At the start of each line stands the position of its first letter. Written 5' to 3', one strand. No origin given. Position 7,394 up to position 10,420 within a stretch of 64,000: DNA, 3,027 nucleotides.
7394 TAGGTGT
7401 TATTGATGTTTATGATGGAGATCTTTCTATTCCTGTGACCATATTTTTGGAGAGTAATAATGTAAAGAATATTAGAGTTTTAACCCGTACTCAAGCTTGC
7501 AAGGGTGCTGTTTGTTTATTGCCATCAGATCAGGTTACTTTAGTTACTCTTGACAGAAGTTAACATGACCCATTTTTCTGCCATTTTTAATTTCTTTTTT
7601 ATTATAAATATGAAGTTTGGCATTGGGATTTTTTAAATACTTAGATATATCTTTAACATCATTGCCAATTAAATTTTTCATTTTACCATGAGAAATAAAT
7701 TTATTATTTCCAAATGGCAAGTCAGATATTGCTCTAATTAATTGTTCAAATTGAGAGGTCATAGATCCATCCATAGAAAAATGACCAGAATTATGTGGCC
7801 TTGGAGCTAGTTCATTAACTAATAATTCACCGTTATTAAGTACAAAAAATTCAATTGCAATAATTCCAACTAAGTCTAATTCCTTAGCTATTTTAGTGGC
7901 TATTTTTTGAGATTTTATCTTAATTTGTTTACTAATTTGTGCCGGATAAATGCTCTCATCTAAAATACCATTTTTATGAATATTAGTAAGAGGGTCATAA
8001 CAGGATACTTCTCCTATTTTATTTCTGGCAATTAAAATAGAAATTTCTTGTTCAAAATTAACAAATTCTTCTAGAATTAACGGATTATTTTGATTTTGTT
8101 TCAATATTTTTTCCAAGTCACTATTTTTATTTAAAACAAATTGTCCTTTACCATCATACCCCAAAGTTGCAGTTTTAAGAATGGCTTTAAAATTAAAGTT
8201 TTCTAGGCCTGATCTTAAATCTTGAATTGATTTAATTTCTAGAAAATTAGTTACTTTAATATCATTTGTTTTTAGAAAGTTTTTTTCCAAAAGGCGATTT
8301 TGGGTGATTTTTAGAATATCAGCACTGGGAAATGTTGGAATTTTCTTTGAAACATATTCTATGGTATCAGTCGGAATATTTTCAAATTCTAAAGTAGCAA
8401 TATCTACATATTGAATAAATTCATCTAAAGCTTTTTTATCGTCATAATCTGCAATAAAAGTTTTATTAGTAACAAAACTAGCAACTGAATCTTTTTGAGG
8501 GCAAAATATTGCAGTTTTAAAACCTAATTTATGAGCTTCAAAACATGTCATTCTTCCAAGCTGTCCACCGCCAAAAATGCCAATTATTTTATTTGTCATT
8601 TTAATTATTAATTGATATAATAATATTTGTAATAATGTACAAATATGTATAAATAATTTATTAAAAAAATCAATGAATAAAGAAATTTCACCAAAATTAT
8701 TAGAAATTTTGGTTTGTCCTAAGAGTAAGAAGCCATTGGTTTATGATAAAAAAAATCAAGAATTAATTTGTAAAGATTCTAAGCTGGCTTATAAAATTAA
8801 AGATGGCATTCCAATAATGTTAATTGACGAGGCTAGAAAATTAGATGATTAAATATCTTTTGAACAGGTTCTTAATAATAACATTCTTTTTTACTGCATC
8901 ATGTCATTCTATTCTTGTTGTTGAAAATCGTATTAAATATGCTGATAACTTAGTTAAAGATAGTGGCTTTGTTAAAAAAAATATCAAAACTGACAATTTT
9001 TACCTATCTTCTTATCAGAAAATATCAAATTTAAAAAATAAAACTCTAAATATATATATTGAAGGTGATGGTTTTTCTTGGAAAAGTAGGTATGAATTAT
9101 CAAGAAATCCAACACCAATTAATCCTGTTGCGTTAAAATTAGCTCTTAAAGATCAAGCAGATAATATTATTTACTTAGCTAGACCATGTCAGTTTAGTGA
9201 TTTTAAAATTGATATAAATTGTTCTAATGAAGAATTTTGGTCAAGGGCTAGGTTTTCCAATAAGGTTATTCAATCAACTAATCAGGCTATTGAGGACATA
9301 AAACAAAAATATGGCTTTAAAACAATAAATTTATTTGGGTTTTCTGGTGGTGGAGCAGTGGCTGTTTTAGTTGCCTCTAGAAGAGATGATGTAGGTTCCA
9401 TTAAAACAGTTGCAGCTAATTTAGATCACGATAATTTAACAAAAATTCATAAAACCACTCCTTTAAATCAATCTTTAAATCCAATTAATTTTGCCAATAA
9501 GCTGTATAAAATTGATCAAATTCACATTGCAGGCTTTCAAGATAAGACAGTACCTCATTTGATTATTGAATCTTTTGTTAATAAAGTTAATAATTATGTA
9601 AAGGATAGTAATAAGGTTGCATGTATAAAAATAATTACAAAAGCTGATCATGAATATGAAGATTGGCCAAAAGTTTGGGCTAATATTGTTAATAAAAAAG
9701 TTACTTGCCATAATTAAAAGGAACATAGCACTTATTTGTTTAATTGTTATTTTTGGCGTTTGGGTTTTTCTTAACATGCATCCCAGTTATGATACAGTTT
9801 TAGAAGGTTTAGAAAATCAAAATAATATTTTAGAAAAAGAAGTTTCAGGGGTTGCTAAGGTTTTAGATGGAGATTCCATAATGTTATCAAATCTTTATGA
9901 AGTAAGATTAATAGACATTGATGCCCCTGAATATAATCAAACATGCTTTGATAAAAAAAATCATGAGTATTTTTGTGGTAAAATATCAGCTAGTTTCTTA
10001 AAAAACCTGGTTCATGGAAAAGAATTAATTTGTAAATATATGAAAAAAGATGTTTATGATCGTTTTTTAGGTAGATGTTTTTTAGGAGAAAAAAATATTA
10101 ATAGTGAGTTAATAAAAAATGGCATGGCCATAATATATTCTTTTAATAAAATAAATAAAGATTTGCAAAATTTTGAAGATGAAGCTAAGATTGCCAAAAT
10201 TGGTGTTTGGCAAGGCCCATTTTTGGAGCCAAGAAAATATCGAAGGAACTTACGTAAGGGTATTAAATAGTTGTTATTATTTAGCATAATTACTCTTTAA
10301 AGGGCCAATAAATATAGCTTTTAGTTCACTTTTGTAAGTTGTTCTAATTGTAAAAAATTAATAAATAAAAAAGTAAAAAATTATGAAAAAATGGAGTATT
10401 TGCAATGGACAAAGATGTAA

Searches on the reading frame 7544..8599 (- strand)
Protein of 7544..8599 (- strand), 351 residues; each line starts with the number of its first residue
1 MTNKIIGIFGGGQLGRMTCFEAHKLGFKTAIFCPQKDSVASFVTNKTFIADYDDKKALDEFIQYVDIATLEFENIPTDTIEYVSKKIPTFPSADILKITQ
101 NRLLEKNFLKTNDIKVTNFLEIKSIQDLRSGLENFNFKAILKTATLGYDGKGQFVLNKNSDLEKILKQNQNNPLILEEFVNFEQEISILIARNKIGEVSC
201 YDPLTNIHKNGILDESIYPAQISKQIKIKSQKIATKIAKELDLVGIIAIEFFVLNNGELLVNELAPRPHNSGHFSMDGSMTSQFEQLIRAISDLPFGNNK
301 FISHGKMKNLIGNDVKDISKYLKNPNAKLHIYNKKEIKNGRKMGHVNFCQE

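Call 46: search_protein_families(library=pfam, proteins=[window:7544-8599:-], max_evalue=0.00001)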
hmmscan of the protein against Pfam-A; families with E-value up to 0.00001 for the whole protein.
window:7544-8599:- (351 aa): 4 families
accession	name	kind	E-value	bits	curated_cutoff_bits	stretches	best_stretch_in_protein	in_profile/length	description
PF02222.28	ATP-grasp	-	1e-59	201.6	27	1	108-284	2-179/179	ATP-grasp domain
PF22660.2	RS_preATP-grasp-like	-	1.2e-27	96.6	27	1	4-100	2-98/98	Ribonucleotide synthetase preATP-grasp domain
PF17769.7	PurK_C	-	6.4e-14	51.8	22.6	1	307-350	3-47/56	Phosphoribosylaminoimidazole carboxylase C-terminal domain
PF07478.18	Dala_Dala_lig_C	-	4.4e-06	26.8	24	1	133-268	33-176/204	D-ala D-ala ligase C-terminus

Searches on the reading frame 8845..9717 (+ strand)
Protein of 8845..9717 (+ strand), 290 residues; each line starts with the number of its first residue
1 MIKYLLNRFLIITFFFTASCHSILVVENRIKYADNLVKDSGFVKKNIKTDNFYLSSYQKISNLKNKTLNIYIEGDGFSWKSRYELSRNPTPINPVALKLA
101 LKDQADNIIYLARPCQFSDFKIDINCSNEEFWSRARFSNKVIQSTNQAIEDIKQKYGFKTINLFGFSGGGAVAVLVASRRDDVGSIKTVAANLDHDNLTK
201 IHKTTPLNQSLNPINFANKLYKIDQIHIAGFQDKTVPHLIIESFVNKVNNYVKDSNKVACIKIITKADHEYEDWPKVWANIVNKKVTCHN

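Call 46: search_protein_families(library=pfam, proteins=[window:8845-9717:+], max_evalue=0.00001)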
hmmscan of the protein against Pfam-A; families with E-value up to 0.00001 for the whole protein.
window:8845-9717:+ (290 aa): 0 families

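Call 79: search_protein_families(library=pfam, proteins=[window:8845-9717:+], max_evalue=0.01)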
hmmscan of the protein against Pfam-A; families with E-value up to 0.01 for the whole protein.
window:8845-9717:+ (290 aa): 3 families
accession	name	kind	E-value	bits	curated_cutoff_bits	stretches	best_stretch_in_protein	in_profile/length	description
PF00561.26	Abhydrolase_1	-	0.00027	21.1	25.8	1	144-191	54-102/245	alpha/beta hydrolase fold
PF06028.17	DUF915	-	0.00099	19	22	1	141-174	85-118/255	Alpha/beta hydrolase of unknown function (DUF915)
PF01764.32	Lipase_3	-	0.0098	16.2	22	0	135-178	42-82/140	Lipase (class 3)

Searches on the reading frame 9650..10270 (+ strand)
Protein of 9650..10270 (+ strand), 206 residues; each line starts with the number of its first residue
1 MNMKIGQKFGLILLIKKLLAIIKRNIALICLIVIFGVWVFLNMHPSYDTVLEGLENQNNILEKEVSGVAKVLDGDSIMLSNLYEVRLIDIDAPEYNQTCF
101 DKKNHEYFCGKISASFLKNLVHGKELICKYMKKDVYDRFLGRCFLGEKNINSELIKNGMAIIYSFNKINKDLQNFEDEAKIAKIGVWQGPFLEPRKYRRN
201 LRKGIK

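Call 46: search_protein_families(library=pfam, proteins=[window:9650-10270:+], max_evalue=0.00001)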
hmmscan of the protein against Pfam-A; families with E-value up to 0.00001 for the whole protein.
window:9650-10270:+ (206 aa): 1 family
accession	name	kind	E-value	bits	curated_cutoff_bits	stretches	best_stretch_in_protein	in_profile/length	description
PF00565.23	SNase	-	1.9e-19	70.5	21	1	85-188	2-106/107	Staphylococcal nuclease homologue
